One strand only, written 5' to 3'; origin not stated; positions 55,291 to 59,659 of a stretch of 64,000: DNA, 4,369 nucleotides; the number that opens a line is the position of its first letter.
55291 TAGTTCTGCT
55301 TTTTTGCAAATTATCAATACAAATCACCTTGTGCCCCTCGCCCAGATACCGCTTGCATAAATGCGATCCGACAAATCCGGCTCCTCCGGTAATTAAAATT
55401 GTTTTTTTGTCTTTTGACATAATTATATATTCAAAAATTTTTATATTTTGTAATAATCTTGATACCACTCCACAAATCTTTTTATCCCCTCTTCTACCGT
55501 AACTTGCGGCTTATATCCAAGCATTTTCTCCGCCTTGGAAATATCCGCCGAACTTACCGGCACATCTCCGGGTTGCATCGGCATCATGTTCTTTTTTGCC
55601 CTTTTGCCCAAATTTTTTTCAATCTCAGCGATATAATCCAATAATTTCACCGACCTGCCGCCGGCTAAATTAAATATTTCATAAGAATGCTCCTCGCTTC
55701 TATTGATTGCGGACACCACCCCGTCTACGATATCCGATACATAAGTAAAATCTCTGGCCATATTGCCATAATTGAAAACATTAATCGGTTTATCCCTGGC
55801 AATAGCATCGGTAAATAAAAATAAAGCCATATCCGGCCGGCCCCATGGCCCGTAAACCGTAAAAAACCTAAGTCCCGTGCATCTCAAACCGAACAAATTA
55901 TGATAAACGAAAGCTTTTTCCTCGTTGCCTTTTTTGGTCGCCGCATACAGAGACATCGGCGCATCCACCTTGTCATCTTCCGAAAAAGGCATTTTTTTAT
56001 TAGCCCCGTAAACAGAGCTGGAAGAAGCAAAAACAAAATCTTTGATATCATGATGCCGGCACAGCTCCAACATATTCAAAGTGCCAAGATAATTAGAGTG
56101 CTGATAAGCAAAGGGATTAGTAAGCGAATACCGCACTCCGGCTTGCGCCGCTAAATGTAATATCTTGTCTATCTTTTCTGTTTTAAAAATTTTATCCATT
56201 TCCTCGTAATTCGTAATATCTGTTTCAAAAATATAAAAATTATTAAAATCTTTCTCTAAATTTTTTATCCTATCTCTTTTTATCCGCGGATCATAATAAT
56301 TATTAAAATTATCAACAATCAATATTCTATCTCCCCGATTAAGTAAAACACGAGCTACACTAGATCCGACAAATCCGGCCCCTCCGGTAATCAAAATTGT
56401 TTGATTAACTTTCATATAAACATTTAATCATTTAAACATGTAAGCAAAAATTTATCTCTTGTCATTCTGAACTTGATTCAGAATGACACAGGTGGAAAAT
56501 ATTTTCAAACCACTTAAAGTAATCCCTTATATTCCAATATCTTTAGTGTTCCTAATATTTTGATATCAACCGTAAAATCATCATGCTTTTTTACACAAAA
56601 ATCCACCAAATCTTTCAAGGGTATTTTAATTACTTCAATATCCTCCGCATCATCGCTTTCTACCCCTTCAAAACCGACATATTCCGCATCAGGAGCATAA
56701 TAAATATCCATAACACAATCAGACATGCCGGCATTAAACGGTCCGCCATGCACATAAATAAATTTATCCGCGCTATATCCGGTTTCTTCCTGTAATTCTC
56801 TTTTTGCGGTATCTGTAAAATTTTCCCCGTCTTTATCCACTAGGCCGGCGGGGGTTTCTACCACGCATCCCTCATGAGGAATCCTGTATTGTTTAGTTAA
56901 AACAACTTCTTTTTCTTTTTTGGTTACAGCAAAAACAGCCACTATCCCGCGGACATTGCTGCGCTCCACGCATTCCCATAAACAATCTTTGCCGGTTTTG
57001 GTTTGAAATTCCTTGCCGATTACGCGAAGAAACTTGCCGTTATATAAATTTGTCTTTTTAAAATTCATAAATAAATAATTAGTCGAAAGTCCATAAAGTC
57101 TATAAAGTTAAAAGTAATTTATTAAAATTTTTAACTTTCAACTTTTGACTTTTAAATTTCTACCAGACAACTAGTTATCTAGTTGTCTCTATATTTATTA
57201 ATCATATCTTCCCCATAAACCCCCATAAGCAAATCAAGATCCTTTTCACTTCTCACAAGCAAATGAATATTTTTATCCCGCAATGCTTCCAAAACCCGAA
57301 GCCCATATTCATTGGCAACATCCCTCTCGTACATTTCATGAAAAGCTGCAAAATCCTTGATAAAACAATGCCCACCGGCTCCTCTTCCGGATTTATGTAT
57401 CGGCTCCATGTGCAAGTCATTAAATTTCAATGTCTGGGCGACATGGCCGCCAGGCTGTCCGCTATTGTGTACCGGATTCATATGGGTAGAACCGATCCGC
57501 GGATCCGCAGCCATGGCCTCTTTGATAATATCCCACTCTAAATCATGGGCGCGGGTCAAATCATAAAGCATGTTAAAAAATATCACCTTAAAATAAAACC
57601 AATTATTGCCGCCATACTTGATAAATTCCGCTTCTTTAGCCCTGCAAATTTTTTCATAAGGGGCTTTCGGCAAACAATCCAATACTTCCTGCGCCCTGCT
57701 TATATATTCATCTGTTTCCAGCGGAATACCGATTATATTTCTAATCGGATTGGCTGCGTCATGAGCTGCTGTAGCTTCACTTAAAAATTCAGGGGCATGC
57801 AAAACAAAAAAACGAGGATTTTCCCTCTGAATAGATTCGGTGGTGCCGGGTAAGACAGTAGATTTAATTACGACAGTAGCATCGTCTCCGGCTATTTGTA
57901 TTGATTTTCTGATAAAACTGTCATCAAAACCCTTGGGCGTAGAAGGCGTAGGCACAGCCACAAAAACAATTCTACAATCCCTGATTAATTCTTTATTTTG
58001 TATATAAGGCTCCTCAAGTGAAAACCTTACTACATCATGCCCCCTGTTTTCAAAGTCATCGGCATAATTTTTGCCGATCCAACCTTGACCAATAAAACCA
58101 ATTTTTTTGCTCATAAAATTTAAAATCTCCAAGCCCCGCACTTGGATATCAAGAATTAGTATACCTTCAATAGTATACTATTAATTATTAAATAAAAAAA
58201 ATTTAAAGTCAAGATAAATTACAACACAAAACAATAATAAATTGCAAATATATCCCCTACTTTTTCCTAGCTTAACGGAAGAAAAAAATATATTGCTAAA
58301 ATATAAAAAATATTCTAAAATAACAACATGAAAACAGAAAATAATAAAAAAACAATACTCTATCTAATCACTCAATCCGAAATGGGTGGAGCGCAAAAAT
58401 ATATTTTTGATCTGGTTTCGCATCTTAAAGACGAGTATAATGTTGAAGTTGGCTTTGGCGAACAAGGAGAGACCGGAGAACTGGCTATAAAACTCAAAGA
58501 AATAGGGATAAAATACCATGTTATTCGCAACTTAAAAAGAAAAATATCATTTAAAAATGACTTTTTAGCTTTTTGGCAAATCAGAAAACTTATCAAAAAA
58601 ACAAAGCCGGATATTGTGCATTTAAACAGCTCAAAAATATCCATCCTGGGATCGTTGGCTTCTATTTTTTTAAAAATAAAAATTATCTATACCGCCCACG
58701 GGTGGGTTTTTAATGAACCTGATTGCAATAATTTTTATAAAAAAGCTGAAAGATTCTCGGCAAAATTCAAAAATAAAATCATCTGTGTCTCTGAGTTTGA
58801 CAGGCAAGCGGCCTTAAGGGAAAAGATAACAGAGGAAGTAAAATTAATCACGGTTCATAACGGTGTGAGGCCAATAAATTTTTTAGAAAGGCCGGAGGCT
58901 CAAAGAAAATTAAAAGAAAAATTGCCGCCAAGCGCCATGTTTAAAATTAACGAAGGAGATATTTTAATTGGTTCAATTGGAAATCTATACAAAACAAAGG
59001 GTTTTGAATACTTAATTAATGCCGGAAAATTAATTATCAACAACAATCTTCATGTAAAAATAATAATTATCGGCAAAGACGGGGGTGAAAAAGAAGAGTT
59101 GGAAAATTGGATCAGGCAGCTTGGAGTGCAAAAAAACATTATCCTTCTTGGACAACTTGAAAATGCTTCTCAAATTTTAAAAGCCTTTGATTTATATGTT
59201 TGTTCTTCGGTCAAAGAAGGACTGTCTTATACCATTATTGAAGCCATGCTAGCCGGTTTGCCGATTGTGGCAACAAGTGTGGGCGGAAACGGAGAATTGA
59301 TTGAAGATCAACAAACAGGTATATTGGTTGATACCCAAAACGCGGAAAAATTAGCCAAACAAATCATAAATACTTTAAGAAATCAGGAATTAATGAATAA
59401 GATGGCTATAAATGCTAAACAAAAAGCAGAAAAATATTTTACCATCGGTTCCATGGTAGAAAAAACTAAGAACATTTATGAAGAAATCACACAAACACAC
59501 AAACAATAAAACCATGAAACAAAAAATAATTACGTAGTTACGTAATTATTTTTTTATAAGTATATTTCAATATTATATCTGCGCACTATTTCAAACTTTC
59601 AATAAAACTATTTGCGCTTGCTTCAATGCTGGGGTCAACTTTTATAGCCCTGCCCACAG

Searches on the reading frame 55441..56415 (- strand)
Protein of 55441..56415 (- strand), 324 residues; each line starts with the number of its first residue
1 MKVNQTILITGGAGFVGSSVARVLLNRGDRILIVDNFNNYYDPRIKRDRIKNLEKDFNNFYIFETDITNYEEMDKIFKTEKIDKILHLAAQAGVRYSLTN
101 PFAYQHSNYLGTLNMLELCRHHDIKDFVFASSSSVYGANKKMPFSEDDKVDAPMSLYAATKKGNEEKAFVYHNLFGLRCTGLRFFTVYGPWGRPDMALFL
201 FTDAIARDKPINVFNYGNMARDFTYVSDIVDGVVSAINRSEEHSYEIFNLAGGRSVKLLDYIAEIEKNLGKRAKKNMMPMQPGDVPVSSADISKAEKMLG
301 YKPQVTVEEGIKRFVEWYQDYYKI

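Call 36: search_protein_families(library=pfam, proteins=[window:55441-56415:-], max_evalue=0.0001)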
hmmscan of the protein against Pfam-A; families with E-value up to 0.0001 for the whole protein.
window:55441-56415:- (324 aa): 8 families
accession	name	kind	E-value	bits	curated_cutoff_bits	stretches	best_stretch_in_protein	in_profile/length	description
PF16363.11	GDP_Man_Dehyd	-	6.5e-58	197.2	27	1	8-313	1-331/332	GDP-mannose 4,6 dehydratase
PF01370.27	Epimerase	-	3.6e-55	187.4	20.9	1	7-251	1-240/240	NAD dependent epimerase/dehydratase family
PF02719.21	Polysacc_synt_2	-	5.2e-20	72.2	20.2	1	7-278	1-256/293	Polysaccharide biosynthesis protein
PF04321.23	RmlD_sub_bind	-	5.9e-19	68.7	27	1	6-287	2-248/287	RmlD substrate binding domain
PF01073.25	3Beta_HSD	-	8.4e-19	68.1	22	1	8-238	1-230/280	3-beta hydroxysteroid dehydrogenase/isomerase family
PF08659.16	KR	-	1.4e-08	35.3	22.6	1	6-141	2-146/180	KR domain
PF07993.18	NAD_binding_4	-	1.1e-07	31.7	20.1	1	9-146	1-150/258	Male sterility protein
PF00106.31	adh_short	-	4.7e-05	23.4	26.6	0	5-97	1-88/195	short chain dehydrogenase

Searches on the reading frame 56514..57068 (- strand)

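Call 36: search_protein_families(library=pfam, proteins=[window:56514-57068:-], max_evalue=0.0001)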
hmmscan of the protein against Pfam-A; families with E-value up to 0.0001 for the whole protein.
window:56514-57068:- (184 aa): 1 family
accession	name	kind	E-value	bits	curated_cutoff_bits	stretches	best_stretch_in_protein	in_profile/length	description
PF00293.34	NUDIX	-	3.8e-13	50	21.1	1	43-154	6-118/134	NUDIX domain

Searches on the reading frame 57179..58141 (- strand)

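Call 36: search_protein_families(library=pfam, proteins=[window:57179-58141:-], max_evalue=0.0001)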
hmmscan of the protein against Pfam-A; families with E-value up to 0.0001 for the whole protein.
window:57179-58141:- (320 aa): 2 families
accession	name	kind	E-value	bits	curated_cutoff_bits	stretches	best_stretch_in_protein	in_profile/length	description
PF03721.20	UDPG_MGDP_dh_N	-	7.7e-16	58.6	27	1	50-143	71-179/187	UDP-glucose/GDP-mannose dehydrogenase family, NAD binding domain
PF00984.24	UDPG_MGDP_dh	-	1.1e-12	48.4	25.4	1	169-224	1-56/94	UDP-glucose/GDP-mannose dehydrogenase family, central domain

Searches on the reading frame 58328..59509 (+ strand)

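Call 36: search_protein_families(library=pfam, proteins=[window:58328-59509:+], max_evalue=0.0001)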
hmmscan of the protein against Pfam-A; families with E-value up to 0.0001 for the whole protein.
window:58328-59509:+ (393 aa): 6 families
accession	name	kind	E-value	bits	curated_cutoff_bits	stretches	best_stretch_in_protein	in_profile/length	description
PF00534.26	Glycos_transf_1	-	5.3e-37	127.4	26.4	1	206-365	10-171/172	Glycosyl transferases group 1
PF13692.12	Glyco_trans_1_4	-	2.3e-33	115.9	27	1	213-352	3-142/142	Glycosyl transferases group 1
PF13439.12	Glyco_transf_4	-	2.4e-19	70.5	28.5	1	19-180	1-166/170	Glycosyltransferase Family 4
PF13477.12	Glyco_trans_4_2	-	9.5e-14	52.2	23.4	1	24-155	11-139/139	Glycosyl transferase 4-like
PF13579.12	Glyco_trans_4_4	-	7e-11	43.2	29.7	1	20-179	1-158/158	Glycosyl transferase 4-like domain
PF20706.3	GT4-conflict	-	3.4e-06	26.7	26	1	213-363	202-368/385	Family 4 Glycosyltransferase in conflict systems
